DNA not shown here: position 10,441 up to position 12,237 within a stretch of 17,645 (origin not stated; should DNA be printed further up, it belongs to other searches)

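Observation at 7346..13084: Possible D-amino-acid / peptidoglycan-peptide salvage set: enolase-family racemase, M14/AstE-like hydrolase, DUF1611 and GNAT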

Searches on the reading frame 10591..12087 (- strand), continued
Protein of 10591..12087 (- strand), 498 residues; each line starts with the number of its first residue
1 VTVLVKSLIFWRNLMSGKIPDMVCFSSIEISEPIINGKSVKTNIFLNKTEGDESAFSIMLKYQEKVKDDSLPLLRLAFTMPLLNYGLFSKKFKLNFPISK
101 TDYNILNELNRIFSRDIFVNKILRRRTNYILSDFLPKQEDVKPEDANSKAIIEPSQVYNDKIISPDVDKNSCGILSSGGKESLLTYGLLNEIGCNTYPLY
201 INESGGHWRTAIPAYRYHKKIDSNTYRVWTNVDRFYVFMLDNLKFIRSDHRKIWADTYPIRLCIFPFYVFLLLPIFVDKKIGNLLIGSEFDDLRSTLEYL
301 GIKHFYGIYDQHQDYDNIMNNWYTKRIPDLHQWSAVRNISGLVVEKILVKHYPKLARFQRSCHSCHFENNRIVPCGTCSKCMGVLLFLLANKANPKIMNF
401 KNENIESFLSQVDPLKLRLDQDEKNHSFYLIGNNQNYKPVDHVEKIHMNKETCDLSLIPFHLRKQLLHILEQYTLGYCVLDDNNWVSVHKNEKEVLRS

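Call 71: fold_search(model_id=the predicted structure, library=pdb)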
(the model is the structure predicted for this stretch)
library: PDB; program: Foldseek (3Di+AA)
matches with E <= 10: 843; with E <= 0.001: 3
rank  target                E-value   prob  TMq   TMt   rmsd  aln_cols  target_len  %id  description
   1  9y01_B                2.5e-04  1.00  0.36  0.41  10.8       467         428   12  QatB-QatC complex in qatABCD anti-phage defense (released 2025-10-01)
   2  9y02_B                3.5e-04  1.00  0.35  0.40  11.1       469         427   12  QatB-QatC complex in qatABCD anti-phage defense with ATP (released 2025-10-01)
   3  6scy_A                4.2e-04  1.00  0.25  0.39  12.3       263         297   14  U34-tRNA thiolase NcsA from Methanococcus maripaludis with its [4Fe-4S] cluster (released 2020-08-26)
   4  9nto_B                1.6e-03  1.00  0.24  0.58   7.0       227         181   15  Structure of Cap9-CdnD complex containing NDG modification (released 2025-05-07)
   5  5gha_C                2.1e-03  0.99  0.24  0.38  12.1       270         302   16  Sulfur Transferase TtuA in complex with Sulfur Carrier TtuB (released 2017-05-03)
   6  2pg3                  2.5e-03  1.00  0.33  0.68   8.4       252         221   11  Crystal structure of a Queuosine biosynthesis protein queC (ECA1155) from Erwinia carotovora subsp. atroseptica SCRI1043 (released 2007-04-24)
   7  6scy_B                3.0e-03  0.97  0.25  0.38  15.3       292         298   14  U34-tRNA thiolase NcsA from Methanococcus maripaludis with its [4Fe-4S] cluster (released 2020-08-26)
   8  5b4f                  3.2e-03  0.99  0.24  0.38  11.2       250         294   13  Sulfur Transferase TtuA in complex with iron sulfur cluster (released 2017-05-10)
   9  3bl5_E                3.8e-03  1.00  0.28  0.63   7.5       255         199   10  Crystal structure of QueC from Bacillus subtilis: an enzyme involved in preQ1 biosynthesis (released 2008-06-03)
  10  5ztb_C                4.2e-03  0.92  0.24  0.36  18.7       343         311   13  Structure of Sulfurtransferase (released 2019-06-12)
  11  5ztb_A                4.7e-03  0.98  0.24  0.37  12.1       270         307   15  Structure of Sulfurtransferase (released 2019-06-12)
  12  5gha_D                5.3e-03  0.98  0.22  0.34  13.3       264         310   15  Sulfur Transferase TtuA in complex with Sulfur Carrier TtuB (released 2017-05-03)
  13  3k32_D                5.6e-03  0.96  0.20  0.44  11.8       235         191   14  The crystal structure of predicted subunit of tRNA methyltransferase from Methanocaldococcus jannaschii DSM (released 2010-01-12)
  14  9kq6_F                7.0e-03  0.96  0.23  0.45  17.2       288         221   10  The structure of the apo-YcfA from Erwinia amylovora (released 2025-10-01)
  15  5gha_B                7.4e-03  0.97  0.22  0.34  12.8       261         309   14  Sulfur Transferase TtuA in complex with Sulfur Carrier TtuB (released 2017-05-03)
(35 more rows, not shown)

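Call 83: search_protein_families(library=ncbifam, alignment_id=A2, max_evalue=0.01)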
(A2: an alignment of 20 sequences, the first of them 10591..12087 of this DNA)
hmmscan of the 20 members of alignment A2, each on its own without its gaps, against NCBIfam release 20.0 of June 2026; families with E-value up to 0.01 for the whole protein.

A. member 1, window:10591-12087:- (498 aa): 1 family
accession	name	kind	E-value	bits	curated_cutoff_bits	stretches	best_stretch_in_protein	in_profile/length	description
NF041275.1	MurL_Xanthmoales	equivalog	0.0059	15.1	700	0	316-405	263-355/447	UDP-N-acetyl-alpha-D-muramoyl-L-alanyl-L-glutamate epimerase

B. families by the number of members that match (of 20 scanned): 2 families
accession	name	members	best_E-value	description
NF041275.1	MurL_Xanthmoales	6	0.00012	UDP-N-acetyl-alpha-D-muramoyl-L-alanyl-L-glutamate epimerase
NF010367.0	PRK13795.1-2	1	0.007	hypothetical protein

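Call 84: search_protein_families(library=padloc, proteins=[window:10591-12045:-], max_evalue=0.01)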
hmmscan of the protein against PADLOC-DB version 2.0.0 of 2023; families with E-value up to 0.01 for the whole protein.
window:10591-12045:- (484 aa): 0 families

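Call 87: find_encoding_contigs(protein=P0237, flank=7000, max_places=3)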
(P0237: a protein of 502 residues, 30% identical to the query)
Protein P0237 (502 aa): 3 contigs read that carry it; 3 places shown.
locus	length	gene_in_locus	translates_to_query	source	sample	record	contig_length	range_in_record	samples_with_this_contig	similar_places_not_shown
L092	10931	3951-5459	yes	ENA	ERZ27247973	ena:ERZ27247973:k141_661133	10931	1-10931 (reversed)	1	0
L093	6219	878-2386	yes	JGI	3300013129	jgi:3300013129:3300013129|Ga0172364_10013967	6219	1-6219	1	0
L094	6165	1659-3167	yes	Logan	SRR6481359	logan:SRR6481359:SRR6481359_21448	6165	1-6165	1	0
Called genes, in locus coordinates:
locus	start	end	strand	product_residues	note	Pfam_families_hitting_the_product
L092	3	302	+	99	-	?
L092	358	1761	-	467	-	PF00206:Lyase_1, PF08328:ASL_C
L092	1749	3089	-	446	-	PF00709:Adenylsucc_synt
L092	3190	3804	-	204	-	PF12917:YfbR-like (weak), PF13023:HD_3, PF01966:HD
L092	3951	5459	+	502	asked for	-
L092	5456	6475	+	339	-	PF01071:GARS_A (weak), PF07478:Dala_Dala_lig_C, PF13535:ATP-grasp_4 (faint)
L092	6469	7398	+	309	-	PF04055:Radical_SAM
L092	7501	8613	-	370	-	PF05496:RuvB_N (weak), PF13177:DNA_pol3_delta2, PF00004:AAA, PF07728:AAA_5 (faint), PF13401:AAA_22 (faint), PF22608:DNAX_ATPase_lid, PF12169:DNA_pol3_gamma3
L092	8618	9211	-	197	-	PF04138:GtrA_DPMS_TM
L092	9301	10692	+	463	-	PF00133:tRNA-synt_1 (faint), PF01406:tRNA-synt_1e, PF09334:tRNA-synt_1g (faint)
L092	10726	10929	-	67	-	?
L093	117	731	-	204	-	PF12917:YfbR-like (weak), PF13023:HD_3, PF01966:HD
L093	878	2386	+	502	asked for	-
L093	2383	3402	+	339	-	PF01071:GARS_A (weak), PF07478:Dala_Dala_lig_C, PF13535:ATP-grasp_4 (faint)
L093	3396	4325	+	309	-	PF04055:Radical_SAM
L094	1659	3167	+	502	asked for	-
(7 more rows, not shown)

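Call 88: find_encoding_contigs(protein=P0229, flank=7000, max_places=3)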
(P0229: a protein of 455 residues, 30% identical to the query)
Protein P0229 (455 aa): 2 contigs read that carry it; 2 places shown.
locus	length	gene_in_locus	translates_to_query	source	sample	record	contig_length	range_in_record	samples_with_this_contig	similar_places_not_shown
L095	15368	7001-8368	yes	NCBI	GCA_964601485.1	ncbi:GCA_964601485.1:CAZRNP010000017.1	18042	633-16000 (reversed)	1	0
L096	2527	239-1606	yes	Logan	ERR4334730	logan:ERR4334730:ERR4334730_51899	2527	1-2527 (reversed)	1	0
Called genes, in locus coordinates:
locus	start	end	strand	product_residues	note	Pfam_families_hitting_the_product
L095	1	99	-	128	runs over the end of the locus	-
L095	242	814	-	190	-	PF00117:GATase, PF07722:Peptidase_C26 (faint)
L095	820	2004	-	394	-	PF02540:NAD_synthase (faint), PF01171:ATP_bind_3, PF00958:GMP_synt_C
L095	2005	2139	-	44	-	-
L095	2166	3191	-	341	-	PF00586:AIRS, PF02769:AIRS_C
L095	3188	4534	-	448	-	PF00206:Lyase_1, PF08328:ASL_C (weak), PF10397:ADSL_C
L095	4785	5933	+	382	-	PF04055:Radical_SAM, PF12544:LAM_C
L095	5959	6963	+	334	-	PF02655:ATP-grasp_3 (weak), PF07478:Dala_Dala_lig_C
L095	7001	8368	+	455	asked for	-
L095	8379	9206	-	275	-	PF01259:SAICAR_synt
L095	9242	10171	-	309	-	PF00696:AA_kinase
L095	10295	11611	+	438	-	PF02073:Peptidase_M29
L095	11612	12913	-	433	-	PF00709:Adenylsucc_synt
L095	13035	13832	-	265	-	PF01841:Transglut_core (weak)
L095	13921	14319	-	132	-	PF00731:AIRC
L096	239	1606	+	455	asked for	-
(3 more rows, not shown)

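Call 98: find_related_loci(query=A5, collection=metagenome_contigs, flank=8000)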
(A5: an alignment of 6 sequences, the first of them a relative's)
Query A5 (795 aa) in metagenome_contigs; peptide patterns used: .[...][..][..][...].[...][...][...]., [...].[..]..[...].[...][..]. (x = any residue, [..] = any of these).
600 stretches matched a pattern (row limit reached: there are more); 251 encode a relative of the query (tblastn E <= 1e-3); the best 80 are kept; 80 distinct loci.
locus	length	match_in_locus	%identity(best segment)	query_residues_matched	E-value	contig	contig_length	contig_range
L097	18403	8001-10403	67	6-795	0e+0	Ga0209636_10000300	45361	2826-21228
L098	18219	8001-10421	67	1-795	0e+0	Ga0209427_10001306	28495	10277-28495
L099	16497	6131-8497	67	16-795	0e+0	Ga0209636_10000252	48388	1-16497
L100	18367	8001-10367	67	16-795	0e+0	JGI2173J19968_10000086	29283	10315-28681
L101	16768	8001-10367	67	16-795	0e+0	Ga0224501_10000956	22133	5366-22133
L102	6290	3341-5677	68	19-795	0e+0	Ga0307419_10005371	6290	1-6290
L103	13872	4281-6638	67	19-795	0e+0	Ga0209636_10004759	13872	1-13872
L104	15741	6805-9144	68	19-795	0e+0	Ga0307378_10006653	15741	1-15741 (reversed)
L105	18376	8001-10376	64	2-795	0e+0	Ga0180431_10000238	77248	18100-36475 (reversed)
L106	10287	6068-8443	64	2-795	0e+0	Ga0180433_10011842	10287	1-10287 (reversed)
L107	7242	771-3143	66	13-795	0e+0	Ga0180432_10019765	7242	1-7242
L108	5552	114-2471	66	21-795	0e+0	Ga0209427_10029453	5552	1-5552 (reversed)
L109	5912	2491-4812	66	25-795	0e+0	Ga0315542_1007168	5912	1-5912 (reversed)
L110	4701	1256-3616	65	20-795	0e+0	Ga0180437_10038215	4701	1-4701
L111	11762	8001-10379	63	12-793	0e+0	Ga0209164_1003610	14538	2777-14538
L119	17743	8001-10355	62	21-795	0e+0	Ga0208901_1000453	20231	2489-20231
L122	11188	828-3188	62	19-795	0e+0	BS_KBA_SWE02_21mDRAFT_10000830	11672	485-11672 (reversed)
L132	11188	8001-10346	62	16-795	0e+0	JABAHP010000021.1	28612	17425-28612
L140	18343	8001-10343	61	19-795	0e+0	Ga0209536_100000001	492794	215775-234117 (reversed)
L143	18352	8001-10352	61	18-795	0e+0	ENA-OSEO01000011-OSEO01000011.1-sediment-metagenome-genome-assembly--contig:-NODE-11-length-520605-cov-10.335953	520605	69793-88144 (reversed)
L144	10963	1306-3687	60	13-795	0e+0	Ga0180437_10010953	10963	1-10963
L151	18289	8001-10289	62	24-795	0e+0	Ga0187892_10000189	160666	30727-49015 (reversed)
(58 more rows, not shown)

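Call 101: search_protein_families(library=pfam, proteins=[L140:6587-7927:+, L140:10364-11296:+, L140:12518-13798:+, L140:2485-3990:+, L140:14913-16250:+, L143:12973-14259:+, L143:15638-17104:+, L143:2825-3940:-, L143:17097-18350:-, L151:11599-14241:+], max_evalue=0.00001)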
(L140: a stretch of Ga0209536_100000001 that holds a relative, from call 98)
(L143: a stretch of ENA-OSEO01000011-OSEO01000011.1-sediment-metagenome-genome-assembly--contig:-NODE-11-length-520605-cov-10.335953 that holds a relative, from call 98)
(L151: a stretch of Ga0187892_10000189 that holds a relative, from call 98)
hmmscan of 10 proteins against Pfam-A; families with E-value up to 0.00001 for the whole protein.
L140:6587-7927:+ (446 aa): 1 family
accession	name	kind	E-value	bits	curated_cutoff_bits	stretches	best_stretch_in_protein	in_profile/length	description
PF05222.21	AlaDh_PNT_N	-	6.5e-18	65.7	30.4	1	6-137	1-136/136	Alanine dehydrogenase/PNT, N-terminal domain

L140:10364-11296:+ (310 aa): 0 families

L140:12518-13798:+ (426 aa): 1 family
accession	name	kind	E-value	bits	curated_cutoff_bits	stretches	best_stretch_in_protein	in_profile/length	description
PF21969.2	MGS_GT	-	1.8e-07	31.3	27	1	100-264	68-236/239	Mannosylglycerate synthase, GT domain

L140:2485-3990:+ (501 aa): 2 families
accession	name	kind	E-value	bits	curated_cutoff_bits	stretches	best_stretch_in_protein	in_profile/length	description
PF07690.21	MFS_1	-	3e-39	135.3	33.4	2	35-381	5-346/347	Major Facilitator Superfamily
PF12832.13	MFS_1_like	-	5e-08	32.8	25.2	1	44-388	22-361/373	MFS_1 like family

L140:14913-16250:+ (445 aa): 2 families
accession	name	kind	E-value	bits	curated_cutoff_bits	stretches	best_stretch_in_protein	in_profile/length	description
PF00535.33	Glycos_transf_2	-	2.9e-10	40.8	23.3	1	50-207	2-152/168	Glycosyl transferase family 2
PF13641.12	Glyco_tranf_2_3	-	1.4e-06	29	27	1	50-236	5-192/230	Glycosyltransferase like family 2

L143:12973-14259:+ (428 aa): 1 family
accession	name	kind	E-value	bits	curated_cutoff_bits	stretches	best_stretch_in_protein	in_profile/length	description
PF02073.20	Peptidase_M29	-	2.8e-104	349.6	27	1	33-425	3-406/406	Thermophilic metalloprotease (M29)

L143:15638-17104:+ (488 aa): 0 families

L143:2825-3940:- (371 aa): 2 families
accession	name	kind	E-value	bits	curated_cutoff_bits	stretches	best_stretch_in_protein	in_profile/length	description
PF02774.23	Semialdhyde_dhC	-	5.1e-47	160.8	26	1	145-353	2-184/184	Semialdehyde dehydrogenase, dimerisation domain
PF01118.30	Semialdhyde_dh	-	9.8e-21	74.8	26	1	3-120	1-119/121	Semialdehyde dehydrogenase, NAD binding domain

L143:17097-18350:- (417 aa): 0 families

L151:11599-14241:+ (880 aa): 3 families
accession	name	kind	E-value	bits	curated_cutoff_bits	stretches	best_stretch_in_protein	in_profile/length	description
PF25183.1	OMP_b-brl_4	-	1.5e-31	110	30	2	559-775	434-681/838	Outer membrane beta barrel domain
PF13620.12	CarboxypepD_reg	-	1.6e-16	60.9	32.3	1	43-124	2-82/82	Carboxypeptidase regulatory-like domain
PF13715.12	CarbopepD_reg_2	-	2.5e-09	37.5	32.2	1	43-126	1-79/88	CarboxypepD_reg-like domain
